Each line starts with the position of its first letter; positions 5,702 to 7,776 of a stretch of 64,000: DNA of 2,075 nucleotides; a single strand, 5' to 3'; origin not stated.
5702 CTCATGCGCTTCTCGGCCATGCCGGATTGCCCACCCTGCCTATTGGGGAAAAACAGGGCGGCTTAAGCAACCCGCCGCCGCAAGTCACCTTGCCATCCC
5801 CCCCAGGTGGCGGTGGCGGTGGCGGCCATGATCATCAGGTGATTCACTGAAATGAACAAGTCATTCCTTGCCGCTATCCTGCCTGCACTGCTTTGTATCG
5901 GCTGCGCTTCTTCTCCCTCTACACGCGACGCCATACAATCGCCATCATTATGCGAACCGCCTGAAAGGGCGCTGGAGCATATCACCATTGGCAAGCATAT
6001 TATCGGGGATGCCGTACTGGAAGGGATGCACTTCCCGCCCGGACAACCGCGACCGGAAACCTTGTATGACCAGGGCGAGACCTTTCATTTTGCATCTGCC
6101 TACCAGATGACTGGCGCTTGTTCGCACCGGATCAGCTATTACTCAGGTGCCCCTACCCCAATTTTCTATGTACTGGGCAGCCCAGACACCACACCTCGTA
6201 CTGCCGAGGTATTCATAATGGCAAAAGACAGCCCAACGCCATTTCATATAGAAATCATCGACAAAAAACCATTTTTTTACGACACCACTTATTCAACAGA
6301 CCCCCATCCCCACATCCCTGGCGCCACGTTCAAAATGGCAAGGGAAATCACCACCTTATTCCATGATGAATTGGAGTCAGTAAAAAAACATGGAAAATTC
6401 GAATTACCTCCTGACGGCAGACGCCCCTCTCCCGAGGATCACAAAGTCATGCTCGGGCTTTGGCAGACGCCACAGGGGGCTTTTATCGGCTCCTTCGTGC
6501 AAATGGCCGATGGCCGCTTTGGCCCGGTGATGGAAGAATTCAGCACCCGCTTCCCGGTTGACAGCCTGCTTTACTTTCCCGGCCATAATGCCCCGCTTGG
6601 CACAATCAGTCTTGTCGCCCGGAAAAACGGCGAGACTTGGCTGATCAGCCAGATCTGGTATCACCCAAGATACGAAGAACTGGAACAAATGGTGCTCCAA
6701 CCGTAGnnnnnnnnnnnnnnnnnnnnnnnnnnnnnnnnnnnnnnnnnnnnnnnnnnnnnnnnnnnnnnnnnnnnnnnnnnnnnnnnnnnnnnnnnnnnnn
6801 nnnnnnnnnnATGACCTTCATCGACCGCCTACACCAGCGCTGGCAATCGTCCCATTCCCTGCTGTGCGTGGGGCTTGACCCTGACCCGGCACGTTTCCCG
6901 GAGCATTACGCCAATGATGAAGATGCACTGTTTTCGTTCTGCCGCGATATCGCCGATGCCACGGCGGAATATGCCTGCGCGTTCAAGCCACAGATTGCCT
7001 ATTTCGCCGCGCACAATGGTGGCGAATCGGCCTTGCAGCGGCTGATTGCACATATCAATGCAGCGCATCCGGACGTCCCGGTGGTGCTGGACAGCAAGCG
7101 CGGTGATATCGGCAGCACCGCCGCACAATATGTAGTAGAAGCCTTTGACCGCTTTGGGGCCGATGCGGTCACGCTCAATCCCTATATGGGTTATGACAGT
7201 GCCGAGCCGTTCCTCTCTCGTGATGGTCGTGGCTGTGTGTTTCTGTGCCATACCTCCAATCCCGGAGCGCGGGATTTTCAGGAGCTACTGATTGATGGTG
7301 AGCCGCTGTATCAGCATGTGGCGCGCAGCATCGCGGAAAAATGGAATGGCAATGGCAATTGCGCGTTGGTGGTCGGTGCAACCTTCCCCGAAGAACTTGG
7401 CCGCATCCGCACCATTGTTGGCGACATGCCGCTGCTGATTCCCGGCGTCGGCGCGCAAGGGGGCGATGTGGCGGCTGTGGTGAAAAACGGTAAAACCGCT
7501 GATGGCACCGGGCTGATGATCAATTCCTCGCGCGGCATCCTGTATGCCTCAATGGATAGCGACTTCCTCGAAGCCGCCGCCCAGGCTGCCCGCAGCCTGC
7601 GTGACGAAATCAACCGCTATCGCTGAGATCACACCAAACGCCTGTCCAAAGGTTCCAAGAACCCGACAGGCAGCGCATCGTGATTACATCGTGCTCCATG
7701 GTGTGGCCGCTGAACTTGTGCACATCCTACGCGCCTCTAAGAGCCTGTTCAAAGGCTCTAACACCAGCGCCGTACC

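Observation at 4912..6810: AT-rich ~1.8 kb islet between prfC and pyrF carrying a three-ORF module (hypothetical / HExxH protein / lipoprotein)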

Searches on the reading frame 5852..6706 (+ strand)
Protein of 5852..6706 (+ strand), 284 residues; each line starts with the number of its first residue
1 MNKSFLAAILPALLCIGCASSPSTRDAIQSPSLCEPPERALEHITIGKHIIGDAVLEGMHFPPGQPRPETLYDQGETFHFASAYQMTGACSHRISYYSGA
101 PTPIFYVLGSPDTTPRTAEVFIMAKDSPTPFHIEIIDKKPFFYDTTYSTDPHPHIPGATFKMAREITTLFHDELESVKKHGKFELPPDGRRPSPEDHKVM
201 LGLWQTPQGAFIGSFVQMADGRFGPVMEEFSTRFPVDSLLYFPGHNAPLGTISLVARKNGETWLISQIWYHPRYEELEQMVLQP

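Call 4: search_protein_families(library=pfam, proteins=[window:5852-6706:+], max_evalue=1)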
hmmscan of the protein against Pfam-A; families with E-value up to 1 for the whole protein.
window:5852-6706:+ (284 aa): 0 families

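Call 5: search_protein_families(library=ncbifam, proteins=[window:5852-6706:+], max_evalue=1)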
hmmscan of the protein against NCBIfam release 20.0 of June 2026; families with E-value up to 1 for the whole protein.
window:5852-6706:+ (284 aa): 0 families

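Call 8: find_homologous_proteins(query=window:5852-6706:+, max_evalue=0.01)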
Query window:5852-6706:+ (284 aa): 1 proteins with E <= 0.01 among 446 candidates.
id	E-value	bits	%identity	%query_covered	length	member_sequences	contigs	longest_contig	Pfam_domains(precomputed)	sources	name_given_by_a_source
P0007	4.9e-183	625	94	100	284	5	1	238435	-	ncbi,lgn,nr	ncbi:hypothetical protein CO613_07815 [Lysobacteraceae bacterium NML07-0707]|nr:hypothetical protein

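Call 10: find_encoding_contigs(protein=P0007, flank=10000, max_places=6)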
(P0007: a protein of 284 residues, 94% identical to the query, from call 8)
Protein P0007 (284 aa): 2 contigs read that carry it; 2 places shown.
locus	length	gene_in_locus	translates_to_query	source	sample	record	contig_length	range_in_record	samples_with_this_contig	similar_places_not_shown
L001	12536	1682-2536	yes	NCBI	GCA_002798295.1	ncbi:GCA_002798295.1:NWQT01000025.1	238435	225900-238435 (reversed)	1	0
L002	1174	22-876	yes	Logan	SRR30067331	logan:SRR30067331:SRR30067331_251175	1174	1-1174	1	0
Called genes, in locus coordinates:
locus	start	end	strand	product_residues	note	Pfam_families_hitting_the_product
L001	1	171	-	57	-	PF13011:LZ_Tnp_IS481 (weak), PF13384:HTH_23 (weak)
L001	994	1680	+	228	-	-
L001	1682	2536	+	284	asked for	-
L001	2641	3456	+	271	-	PF00215:OMPdecase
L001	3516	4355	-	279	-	PF00756:Esterase, PF12146:Hydrolase_4 (weak)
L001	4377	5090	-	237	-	PF13091:PLDc_2 (weak)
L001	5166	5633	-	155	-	PF04191:PEMT, PF04140:ICMT (weak)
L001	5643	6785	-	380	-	PF08240:ADH_N, PF00107:ADH_zinc_N, PF13602:ADH_zinc_N_2 (faint)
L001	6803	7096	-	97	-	PF02583:Trns_repr_metal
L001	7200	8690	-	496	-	PF01384:PHO4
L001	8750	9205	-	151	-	PF00293:NUDIX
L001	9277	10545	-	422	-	PF00091:Tubulin, PF12327:FtsZ_C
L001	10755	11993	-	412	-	PF11104:PilM_2 (faint), PF14450:FtsA, PF02491:SHS2_FTSA, PF06723:MreB_Mbl, PF06277:EutA (weak), PF14450:FtsA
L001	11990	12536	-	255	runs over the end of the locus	PF08478:POTRA_1, PF03799:FtsQ_DivIB_C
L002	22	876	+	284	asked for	-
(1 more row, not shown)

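Call 20: search_protein_representatives(protein=window:5852-6706:+)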
Query: 284 residues. Proteins with E-value up to 0.001 (for the whole library): 19; up to 1e-10: 3; up to 1e-30: 1. The best 19 are listed.
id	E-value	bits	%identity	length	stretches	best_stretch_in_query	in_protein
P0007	1.6e-183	625.3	94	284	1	1-284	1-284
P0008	9.9e-15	71.2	48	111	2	199-272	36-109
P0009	4.7e-13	65.6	41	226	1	181-273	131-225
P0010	9.1e-09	51.6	37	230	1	194-276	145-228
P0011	1.7e-07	47.4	26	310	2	188-275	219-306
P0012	2.7e-07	46.8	34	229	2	201-273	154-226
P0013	5.0e-07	45.9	34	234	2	198-272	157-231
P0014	2.8e-06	43.4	42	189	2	200-272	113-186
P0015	4.2e-06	42.8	38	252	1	200-273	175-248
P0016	5.6e-06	42.4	38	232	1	199-277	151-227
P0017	1.1e-05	41.5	35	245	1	148-272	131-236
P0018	1.3e-05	41.2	37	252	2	199-273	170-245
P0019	1.4e-05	41.1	36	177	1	196-273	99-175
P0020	7.6e-05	38.7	33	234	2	190-272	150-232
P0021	1.5e-04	37.8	31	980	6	62-105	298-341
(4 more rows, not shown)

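Call 52: predict_structure(alignment_id=A4)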
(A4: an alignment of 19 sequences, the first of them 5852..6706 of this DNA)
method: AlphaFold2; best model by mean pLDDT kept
length: 284 residues; sequences in the alignment: 19
mean_pLDDT: 74.1   pTM: 0.74
mean pLDDT of the five models: 74.1, 72.4, 70.4, 70.1, 69.2
residues with pLDDT >= 90: 72; 70-90: 100; 50-70: 83; < 50: 29
segments of 3 or more residues with pLDDT < 50: 1-4, 23-27, 70-74, 110-113, 127-129
pLDDT, mean of each block of 10 residues (from residue 1): 48 50 51 76 81 90 67 62 87 77 58 52 50 57 78 96 86 71 59 80 96 93 92 93 74 90 89 73 71
secondary structure, 60 per line:
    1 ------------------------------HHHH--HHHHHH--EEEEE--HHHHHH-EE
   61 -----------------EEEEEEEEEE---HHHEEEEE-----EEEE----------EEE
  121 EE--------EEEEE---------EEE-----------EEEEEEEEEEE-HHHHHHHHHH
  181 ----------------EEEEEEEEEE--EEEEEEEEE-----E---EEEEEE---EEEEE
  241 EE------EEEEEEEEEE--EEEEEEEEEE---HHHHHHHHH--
elements in order: H31-34 H37-42 E45-49 H52-57 E78-87 E94-98 E104-107 E118-122 E131-135 E145-147 E159-169 H171-180 E197-206 E209-217 E227-232 E236-242 E249-258 E261-270 H274-282

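Call 59: search_protein_families(library=padloc, proteins=[L001:886-1677:+, window:5852-6706:+], max_evalue=1)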
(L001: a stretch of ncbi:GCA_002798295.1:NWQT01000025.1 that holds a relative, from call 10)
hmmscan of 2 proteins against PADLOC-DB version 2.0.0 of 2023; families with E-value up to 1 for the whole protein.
L001:886-1677:+ (264 aa): 0 families

window:5852-6706:+ (284 aa): 0 families
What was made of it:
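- On Named zincin toxin/effector families (Pfam Tox-MPTase2-5, Peptidase_M91/NleD-HopH1, ATLF, etc.): NCBIfam and PADLOC give nothing (calls 5, 59).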

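Call 79: search_dna_similar(query=L001:886-1677:+, collection=plasmids, mode=protein, max_evalue=0.001)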
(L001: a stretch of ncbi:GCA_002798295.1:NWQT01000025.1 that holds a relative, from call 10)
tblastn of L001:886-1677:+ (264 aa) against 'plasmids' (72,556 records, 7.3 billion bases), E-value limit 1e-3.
No match.

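Call 80: search_dna_similar(query=window:5852-6706:+, collection=plasmids, mode=protein, max_evalue=0.001)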
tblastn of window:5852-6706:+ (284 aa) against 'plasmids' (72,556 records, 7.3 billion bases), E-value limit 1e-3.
No match.
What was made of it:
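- Tried and rejected: tblastn against plasmids gave no match for either protein (calls 79, 80).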

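Call 81: find_encoding_contigs(protein=P0010, flank=6000, max_places=3)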
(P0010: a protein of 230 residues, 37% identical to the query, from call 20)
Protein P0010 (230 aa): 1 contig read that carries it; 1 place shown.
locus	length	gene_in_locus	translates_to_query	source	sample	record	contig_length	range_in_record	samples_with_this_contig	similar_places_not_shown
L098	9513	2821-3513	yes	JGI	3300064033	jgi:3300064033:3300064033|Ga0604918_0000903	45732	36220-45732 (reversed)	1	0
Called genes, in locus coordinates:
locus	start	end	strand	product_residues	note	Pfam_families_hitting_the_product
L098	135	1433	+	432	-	PF04748:Polysacc_deac_2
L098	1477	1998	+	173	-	PF00293:NUDIX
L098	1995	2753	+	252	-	PF00561:Abhydrolase_1, PF00975:Thioesterase (faint), PF12146:Hydrolase_4, PF12697:Abhydrolase_6, PF06821:Ser_hydrolase (faint)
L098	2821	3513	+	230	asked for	-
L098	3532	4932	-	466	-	PF07690:MFS_1, PF00854:PTR2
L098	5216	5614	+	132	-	PF00903:Glyoxalase (weak)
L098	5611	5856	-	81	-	PF26604:CBU_0592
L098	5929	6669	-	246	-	-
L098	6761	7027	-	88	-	PF02823:ATP-synt_DE_N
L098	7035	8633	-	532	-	-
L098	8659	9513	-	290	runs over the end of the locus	PF00231:ATP-synt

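Call 82: find_encoding_contigs(protein=P0012, flank=6000, max_places=3)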
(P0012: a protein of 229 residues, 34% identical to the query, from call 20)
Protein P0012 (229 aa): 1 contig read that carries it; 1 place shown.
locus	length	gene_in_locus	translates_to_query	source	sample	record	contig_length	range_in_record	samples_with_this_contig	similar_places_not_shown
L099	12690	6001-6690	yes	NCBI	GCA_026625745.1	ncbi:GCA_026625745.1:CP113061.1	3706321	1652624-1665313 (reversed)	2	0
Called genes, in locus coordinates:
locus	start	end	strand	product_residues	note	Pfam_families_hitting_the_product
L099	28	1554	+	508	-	PF00817:IMS (weak)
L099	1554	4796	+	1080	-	PF02811:PHP, PF07733:DNA_pol3_alpha, PF17657:DNA_pol3_finger, PF14579:HHH_6, PF01336:tRNA_anti-codon (weak)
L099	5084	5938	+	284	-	-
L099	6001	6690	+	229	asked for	-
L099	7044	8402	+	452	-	PF00144:Beta-lactamase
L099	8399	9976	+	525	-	PF00501:AMP-binding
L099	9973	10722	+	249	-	-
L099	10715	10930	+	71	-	PF00550:PP-binding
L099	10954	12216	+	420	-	PF25919:BSH_CusB (faint), PF25917:BSH_RND (faint), PF00364:Biotin_lipoyl (faint), PF25973:BSH_CzcB (faint), PF26002:Beta-barrel_AprE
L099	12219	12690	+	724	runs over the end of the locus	PF03412:Peptidase_C39, PF00664:ABC_membrane, PF00005:ABC_tran, PF02463:SMC_N (weak)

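Call 83: find_encoding_contigs(protein=P0018, flank=6000, max_places=3)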
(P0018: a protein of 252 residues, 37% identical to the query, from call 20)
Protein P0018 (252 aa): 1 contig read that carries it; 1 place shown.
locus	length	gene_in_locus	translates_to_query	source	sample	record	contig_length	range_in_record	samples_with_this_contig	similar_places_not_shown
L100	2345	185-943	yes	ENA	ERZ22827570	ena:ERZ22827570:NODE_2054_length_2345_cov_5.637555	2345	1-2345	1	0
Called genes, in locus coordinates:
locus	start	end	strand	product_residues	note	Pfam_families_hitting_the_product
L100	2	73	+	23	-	?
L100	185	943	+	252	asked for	-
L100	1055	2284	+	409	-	PF26745:SPM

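Call 91: list_cluster_members(proteins=[P0007, window:5852-6706:+, P0033, P0012, P0026])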
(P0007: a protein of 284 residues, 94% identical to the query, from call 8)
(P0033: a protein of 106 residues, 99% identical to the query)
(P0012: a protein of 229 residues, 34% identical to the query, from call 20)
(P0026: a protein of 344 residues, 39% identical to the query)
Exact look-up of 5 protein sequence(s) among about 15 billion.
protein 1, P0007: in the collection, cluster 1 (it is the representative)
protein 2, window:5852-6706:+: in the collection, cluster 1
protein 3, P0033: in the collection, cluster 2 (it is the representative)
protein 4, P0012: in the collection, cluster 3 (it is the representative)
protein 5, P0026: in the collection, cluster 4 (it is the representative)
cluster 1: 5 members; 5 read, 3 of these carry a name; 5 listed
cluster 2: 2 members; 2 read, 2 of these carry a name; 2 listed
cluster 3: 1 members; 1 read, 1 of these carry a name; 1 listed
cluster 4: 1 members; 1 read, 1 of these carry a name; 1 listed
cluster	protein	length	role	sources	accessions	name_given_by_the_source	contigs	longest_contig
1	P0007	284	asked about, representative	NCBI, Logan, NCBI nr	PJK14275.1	hypothetical protein CO613_07815 [Lysobacteraceae bacterium NML07-0707] | hypothetical protein CO613_07815 [Xanthomonadaceae bacterium NML07-0707]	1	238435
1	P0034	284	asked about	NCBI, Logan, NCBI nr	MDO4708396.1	MAG: hypothetical protein Q4B94_01015 [Pseudomonadota bacterium] | hypothetical protein [Pseudomonadota bacterium]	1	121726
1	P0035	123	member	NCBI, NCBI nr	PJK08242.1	hypothetical protein CO610_05745 [Lysobacteraceae bacterium NML95-0200] | hypothetical protein CO610_05745 [Xanthomonadaceae bacterium NML95-0200]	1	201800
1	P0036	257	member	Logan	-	-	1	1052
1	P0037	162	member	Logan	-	-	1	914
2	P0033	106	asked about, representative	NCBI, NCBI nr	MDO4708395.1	MAG: hypothetical protein Q4B94_01010 [Pseudomonadota bacterium] | hypothetical protein [Pseudomonadota bacterium]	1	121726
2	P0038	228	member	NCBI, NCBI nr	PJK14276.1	hypothetical protein CO613_07820 [Lysobacteraceae bacterium NML07-0707] | hypothetical protein CO613_07820 [Xanthomonadaceae bacterium NML07-0707]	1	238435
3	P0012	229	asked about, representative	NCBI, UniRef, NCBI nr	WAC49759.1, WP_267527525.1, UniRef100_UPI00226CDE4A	hypothetical protein OVA03_07630 [Asticcacaulis sp. SL142] | hypothetical protein n=1 Tax=Asticcacaulis sp. SL142 TaxID=2995155 RepID=UPI00226CDE4A | hypothetical protein [Asticcacaulis sp. SL142]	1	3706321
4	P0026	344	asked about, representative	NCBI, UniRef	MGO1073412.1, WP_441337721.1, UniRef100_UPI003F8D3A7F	hypothetical protein [Lysobacter sp. CA199] | hypothetical protein n=1 Tax=Lysobacter sp. CA199 TaxID=3455608 RepID=UPI003F8D3A7F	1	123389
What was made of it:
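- The family is scattered across Gamma- and Alphaproteobacteria (call 91).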

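Call 92: find_encoding_contigs(protein=P0035, flank=8000, max_places=3)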
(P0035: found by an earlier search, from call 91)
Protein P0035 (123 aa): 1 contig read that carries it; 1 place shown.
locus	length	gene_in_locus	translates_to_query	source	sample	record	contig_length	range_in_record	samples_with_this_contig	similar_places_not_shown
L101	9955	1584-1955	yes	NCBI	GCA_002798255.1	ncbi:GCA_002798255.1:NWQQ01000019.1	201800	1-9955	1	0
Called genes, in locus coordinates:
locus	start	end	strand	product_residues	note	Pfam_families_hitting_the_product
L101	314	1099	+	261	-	-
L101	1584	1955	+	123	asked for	-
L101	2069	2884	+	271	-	PF00215:OMPdecase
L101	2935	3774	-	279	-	PF00756:Esterase, PF12146:Hydrolase_4 (weak)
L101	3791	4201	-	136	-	PF01850:PIN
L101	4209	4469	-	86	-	PF02604:PhdYeFM_antitox (weak)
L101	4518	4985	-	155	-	PF04191:PEMT, PF04140:ICMT (weak)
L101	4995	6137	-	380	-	PF08240:ADH_N, PF00107:ADH_zinc_N, PF13602:ADH_zinc_N_2 (weak)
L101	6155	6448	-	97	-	PF02583:Trns_repr_metal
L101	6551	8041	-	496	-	PF01384:PHO4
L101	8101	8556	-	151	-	PF00293:NUDIX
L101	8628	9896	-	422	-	PF00091:Tubulin, PF12327:FtsZ_C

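Call 96: search_protein_families(library=pfam, alignment_id=A4, max_evalue=0.1)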
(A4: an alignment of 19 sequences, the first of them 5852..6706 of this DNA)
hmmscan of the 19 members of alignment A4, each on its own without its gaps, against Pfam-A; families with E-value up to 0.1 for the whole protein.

A. member 1, window:5852-6706:+ (284 aa): 0 families

B. families by the number of members that match (of 19 scanned): 1 family
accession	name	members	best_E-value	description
PF22528.1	PRMT_C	1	0.095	Arginine methyltransferase oligomerization subdomain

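Call 97: search_solved_structures(query=A4, max_evalue=1)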
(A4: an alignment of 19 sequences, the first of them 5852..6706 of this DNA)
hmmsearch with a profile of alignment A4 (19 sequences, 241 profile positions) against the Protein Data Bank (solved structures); distinct sequences matched with E-value up to 1: 4.
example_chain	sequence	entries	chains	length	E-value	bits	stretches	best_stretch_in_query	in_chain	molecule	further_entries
3s3y_A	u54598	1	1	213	0.016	18.1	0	49-104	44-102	TANDEM CYANOVIRIN-N DIMER CVN2L0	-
3s3z_A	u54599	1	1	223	0.019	17.8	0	49-104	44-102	Tandem Cyanovirin-N Dimer CVN2L10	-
4ui9_S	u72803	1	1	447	0.17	14.7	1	19-129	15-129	F-BOX ONLY PROTEIN 5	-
9gaw_S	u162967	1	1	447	0.19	14.6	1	19-129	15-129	F-box only protein 5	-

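Call 102: search_protein_families(library=pfam, proteins=[L101:2-118:+, L001:1-171:-], max_evalue=0.01)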
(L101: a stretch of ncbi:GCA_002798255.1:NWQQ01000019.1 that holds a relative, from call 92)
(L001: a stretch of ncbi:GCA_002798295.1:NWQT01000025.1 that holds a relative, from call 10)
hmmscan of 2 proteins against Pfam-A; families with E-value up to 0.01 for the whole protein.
L101:2-118:+ (38 aa): 0 families

L001:1-171:- (57 aa): 3 families
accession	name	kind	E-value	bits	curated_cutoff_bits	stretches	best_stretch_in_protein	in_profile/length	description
PF13011.12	LZ_Tnp_IS481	-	5.2e-07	30.3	22.2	1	1-57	1-57/85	leucine-zipper of insertion element IS481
PF13518.12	HTH_28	-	1.4e-05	25.5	25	1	16-56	4-43/52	Helix-turn-helix domain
PF13384.12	HTH_23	-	1.7e-05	24.9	24.6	1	25-57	17-49/50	Homeodomain-like domain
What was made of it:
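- On Genomic island (horizontally acquired DNA): An IS481 fragment lies in the prfC of NML07-0707 (calls 10, 102).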

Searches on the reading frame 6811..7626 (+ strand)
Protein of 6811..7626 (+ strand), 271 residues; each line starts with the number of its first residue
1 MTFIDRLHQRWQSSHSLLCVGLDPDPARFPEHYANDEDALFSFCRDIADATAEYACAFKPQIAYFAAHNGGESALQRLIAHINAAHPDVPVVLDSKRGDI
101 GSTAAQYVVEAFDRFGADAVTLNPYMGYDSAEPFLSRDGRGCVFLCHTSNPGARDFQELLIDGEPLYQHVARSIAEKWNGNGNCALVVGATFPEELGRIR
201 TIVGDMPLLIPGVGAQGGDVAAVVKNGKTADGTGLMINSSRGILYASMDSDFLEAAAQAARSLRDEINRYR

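Call 4: search_protein_families(library=pfam, proteins=[window:6811-7626:+], max_evalue=1)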
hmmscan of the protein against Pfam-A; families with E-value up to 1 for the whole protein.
window:6811-7626:+ (271 aa): 2 families
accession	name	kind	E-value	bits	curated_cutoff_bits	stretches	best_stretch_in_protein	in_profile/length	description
PF00215.30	OMPdecase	-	4.4e-30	105.7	27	1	17-247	2-212/221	Orotidine 5'-phosphate decarboxylase / HUMPS family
PF13362.12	Toprim_3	-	0.09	13.7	27.2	1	84-130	39-85/95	Toprim domain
